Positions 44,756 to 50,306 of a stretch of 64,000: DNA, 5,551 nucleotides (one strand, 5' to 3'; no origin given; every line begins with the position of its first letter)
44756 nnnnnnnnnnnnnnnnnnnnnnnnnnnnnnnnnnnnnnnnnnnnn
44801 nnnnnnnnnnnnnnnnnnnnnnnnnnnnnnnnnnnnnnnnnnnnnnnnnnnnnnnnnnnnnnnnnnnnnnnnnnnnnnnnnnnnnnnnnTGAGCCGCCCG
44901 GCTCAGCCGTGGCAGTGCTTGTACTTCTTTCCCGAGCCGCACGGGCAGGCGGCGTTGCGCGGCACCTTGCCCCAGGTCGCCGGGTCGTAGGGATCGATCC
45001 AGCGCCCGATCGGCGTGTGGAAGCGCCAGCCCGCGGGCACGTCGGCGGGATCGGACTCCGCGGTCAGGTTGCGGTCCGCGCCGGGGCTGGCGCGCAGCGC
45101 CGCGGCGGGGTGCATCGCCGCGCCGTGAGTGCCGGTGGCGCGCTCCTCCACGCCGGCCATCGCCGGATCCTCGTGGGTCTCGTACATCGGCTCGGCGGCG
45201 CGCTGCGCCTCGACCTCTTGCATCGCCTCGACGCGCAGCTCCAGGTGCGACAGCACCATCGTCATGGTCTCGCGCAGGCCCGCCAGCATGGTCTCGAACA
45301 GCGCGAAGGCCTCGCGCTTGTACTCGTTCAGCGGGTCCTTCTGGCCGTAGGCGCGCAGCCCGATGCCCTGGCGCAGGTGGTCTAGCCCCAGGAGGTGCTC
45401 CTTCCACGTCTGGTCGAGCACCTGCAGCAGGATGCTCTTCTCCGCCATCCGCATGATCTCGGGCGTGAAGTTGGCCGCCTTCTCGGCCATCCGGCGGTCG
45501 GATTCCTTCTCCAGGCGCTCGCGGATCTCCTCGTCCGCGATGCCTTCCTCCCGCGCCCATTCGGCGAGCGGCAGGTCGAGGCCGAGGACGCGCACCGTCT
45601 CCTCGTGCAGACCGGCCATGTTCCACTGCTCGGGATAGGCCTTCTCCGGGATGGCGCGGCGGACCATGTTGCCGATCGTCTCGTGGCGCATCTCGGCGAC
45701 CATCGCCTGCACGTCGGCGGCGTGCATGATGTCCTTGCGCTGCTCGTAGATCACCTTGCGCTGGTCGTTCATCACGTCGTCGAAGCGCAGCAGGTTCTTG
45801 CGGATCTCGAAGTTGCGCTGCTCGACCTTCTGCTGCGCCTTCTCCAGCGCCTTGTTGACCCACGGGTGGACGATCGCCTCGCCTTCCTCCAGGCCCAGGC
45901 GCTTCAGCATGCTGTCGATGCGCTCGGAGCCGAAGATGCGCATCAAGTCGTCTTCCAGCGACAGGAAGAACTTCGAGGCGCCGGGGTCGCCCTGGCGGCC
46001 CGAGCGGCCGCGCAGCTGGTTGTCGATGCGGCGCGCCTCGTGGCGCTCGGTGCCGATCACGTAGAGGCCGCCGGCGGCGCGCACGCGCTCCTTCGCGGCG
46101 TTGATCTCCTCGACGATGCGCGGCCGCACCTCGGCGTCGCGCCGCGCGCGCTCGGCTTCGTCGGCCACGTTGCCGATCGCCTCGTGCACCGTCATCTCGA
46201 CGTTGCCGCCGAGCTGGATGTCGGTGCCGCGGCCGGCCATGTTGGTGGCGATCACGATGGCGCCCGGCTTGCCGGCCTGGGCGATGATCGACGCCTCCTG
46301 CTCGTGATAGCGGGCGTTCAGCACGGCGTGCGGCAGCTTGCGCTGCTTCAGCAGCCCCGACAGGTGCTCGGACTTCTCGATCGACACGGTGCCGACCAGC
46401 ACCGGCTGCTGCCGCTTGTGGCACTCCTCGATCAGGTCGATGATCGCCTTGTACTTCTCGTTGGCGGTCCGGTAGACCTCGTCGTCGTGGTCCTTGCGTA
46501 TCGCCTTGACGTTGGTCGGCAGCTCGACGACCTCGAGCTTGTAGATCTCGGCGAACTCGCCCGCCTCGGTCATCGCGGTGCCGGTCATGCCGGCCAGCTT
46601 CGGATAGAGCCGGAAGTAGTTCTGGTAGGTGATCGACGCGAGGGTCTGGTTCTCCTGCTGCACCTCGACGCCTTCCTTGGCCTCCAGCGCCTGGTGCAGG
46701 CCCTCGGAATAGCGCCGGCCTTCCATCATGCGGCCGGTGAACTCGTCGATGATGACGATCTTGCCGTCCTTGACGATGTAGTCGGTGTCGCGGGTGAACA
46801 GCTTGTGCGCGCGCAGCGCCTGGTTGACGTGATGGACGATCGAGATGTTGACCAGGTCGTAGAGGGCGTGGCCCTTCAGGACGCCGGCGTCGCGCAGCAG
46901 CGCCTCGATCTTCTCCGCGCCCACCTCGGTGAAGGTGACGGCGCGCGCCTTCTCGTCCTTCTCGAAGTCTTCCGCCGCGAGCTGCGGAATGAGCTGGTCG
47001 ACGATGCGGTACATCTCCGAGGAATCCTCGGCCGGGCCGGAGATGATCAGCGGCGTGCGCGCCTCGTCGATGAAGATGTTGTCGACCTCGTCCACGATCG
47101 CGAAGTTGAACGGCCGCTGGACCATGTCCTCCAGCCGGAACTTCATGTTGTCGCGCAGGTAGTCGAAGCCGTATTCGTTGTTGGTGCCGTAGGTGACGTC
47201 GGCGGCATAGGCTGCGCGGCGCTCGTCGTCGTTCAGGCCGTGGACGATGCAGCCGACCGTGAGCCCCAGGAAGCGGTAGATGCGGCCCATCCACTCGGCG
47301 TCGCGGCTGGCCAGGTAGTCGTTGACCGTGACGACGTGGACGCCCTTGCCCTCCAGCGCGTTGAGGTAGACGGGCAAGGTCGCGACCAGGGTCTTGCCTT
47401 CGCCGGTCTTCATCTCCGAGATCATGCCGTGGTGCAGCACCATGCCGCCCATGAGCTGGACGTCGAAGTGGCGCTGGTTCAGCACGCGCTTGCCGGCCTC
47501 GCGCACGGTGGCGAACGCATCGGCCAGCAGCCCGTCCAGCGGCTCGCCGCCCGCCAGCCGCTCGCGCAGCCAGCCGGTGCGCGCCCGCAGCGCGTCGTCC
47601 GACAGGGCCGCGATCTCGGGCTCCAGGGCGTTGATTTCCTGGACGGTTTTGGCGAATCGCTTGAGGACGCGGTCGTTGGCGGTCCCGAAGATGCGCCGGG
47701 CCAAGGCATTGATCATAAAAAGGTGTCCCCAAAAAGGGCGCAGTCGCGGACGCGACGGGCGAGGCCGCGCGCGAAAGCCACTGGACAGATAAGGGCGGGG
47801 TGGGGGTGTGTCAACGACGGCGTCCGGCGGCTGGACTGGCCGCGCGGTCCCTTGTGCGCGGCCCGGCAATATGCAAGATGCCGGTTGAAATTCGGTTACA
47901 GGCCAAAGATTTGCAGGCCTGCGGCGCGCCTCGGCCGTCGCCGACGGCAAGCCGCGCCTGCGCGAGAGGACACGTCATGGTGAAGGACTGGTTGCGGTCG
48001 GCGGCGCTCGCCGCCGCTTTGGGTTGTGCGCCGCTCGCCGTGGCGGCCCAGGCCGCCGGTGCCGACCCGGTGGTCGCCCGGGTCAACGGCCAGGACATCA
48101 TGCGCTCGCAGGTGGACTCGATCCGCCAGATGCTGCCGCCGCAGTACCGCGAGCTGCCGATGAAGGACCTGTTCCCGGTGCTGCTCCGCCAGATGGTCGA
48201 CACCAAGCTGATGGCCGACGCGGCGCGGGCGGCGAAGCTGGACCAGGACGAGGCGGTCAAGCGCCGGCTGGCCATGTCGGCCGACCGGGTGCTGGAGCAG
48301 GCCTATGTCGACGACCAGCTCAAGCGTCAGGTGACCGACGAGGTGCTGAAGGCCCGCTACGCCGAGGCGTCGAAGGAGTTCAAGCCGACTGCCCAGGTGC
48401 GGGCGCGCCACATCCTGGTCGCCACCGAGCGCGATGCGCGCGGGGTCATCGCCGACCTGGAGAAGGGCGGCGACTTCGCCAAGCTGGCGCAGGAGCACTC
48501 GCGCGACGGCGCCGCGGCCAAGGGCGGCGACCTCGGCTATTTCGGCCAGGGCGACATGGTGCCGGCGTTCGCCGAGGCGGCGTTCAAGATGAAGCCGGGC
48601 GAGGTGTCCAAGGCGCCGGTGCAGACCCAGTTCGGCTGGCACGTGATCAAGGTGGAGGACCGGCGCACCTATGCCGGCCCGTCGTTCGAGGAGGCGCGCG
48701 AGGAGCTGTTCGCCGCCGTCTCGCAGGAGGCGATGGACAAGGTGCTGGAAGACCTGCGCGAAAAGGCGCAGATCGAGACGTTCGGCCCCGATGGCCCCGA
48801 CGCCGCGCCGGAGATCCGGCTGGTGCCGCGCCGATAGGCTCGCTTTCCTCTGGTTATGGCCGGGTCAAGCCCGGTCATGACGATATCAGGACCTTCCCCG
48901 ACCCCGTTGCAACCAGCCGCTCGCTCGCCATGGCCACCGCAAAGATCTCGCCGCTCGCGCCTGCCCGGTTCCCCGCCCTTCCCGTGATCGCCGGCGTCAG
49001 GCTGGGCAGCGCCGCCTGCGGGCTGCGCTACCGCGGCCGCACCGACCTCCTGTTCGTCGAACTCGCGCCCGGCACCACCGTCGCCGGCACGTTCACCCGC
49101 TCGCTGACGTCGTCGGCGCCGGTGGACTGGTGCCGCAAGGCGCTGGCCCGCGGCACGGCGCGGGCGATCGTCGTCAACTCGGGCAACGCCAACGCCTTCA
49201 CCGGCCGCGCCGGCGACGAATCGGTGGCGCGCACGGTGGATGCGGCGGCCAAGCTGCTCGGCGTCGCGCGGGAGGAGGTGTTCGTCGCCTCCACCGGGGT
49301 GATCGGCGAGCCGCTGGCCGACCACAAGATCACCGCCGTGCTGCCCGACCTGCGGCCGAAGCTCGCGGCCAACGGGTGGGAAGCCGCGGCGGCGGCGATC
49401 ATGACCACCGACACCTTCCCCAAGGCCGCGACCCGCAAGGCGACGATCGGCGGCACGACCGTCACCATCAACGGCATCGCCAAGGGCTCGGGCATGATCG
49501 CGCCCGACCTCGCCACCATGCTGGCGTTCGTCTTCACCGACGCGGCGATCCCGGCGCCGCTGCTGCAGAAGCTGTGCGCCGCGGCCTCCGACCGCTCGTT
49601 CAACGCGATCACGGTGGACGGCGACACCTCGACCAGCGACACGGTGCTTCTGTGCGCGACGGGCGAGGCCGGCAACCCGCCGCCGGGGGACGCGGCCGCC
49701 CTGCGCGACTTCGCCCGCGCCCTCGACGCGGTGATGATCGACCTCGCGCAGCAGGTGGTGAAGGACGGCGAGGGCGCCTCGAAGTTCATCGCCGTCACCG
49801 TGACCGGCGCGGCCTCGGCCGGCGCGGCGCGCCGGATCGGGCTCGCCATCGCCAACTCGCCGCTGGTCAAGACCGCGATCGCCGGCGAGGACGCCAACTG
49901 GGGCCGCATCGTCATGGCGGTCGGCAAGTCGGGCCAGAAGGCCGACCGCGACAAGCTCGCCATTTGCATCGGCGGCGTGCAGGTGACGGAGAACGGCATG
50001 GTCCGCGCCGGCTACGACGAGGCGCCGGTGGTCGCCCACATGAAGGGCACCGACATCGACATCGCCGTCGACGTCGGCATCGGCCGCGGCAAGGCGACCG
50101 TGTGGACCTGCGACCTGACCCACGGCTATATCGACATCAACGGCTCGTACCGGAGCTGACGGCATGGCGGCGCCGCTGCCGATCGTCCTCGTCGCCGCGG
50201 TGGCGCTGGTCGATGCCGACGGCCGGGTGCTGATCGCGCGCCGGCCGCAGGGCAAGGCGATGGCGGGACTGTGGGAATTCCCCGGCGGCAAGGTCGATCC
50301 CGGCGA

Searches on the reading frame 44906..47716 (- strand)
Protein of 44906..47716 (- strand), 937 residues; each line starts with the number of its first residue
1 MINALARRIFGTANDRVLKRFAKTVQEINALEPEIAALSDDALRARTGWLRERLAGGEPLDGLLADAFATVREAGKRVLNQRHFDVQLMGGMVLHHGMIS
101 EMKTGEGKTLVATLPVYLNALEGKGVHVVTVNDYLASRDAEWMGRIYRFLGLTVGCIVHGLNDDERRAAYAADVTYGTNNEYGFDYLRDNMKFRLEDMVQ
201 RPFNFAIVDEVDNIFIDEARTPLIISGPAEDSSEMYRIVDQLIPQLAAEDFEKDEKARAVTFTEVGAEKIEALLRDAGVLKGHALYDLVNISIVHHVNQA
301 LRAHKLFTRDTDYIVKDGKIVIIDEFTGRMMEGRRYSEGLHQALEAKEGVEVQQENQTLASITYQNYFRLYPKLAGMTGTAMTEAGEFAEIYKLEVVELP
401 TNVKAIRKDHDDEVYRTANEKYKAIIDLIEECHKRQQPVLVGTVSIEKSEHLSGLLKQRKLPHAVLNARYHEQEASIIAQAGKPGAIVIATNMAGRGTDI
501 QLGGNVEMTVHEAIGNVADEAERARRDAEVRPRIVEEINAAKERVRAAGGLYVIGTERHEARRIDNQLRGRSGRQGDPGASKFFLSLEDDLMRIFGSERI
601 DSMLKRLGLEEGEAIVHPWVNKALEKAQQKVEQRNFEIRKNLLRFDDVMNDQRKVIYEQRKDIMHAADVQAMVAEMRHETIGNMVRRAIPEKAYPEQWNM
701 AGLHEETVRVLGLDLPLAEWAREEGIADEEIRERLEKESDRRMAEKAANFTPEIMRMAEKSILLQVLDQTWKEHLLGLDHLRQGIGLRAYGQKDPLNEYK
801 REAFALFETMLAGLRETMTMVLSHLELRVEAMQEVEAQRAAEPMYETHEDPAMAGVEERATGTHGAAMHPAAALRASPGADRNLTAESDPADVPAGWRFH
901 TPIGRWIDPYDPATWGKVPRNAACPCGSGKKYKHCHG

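Call 65: search_protein_families(library=pfam, proteins=[window:44906-47716:-], max_evalue=0.00001)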
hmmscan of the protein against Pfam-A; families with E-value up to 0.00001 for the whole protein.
window:44906-47716:- (937 aa): 6 families
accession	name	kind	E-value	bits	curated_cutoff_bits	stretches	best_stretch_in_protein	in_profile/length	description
PF07517.20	SecA_DEAD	-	6.8e-130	433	24.6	1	7-388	2-289/290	SecA DEAD-like domain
PF21090.3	P-loop_SecA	-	4e-93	311.1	27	1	405-612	2-205/205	SecA P-loop domain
PF07516.18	SecA_SW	-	3.5e-68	230.1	26.7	1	614-825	1-199/200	SecA Wing and Scaffold domain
PF01043.26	SecA_PP_bind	-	1.4e-40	138.8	23.5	1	232-345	2-110/110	SecA preprotein cross-linking domain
PF02810.21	SEC-C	-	4.4e-09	36.5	20.4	1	920-937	1-18/19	SEC-C motif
PF00270.35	DEAD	-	1.5e-06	28.5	26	0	96-215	15-130/167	DEAD/DEAH box helicase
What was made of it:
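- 44903..47716 (-): secA, convergent. It marks the downstream boundary of the cluster and is context only. Pfam SecA domains (call 65).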

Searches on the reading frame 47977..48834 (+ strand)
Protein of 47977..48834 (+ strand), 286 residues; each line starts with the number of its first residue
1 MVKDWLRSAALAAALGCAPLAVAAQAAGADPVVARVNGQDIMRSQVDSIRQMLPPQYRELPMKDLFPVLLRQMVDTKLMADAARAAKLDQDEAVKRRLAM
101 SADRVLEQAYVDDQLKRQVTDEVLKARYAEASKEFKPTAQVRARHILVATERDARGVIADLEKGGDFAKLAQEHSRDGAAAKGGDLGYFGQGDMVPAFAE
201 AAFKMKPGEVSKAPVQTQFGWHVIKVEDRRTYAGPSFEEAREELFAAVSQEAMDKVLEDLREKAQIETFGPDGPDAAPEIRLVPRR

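Call 65: search_protein_families(library=pfam, proteins=[window:47977-48834:+], max_evalue=0.00001)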
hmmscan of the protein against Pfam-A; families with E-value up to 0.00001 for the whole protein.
window:47977-48834:+ (286 aa): 3 families
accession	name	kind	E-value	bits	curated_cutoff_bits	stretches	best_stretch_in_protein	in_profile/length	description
PF13616.12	Rotamase_3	-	1.6e-23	83.9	22.5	1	137-229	12-115/116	PPIC-type PPIASE domain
PF00639.27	Rotamase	-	1.7e-21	77.4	21.7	1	149-228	17-97/97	PPIC-type PPIASE domain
PF13145.12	Rotamase_2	-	3.1e-20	73.6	27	1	119-242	1-121/121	PPIC-type PPIASE domain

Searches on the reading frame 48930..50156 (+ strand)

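Call 65: search_protein_families(library=pfam, proteins=[window:48930-50156:+], max_evalue=0.00001)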
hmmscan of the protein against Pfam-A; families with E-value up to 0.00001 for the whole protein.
window:48930-50156:+ (409 aa): 1 family
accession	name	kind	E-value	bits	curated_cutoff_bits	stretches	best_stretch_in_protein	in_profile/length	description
PF01960.23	ArgJ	-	2.4e-142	474.5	32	1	26-409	3-377/377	ArgJ family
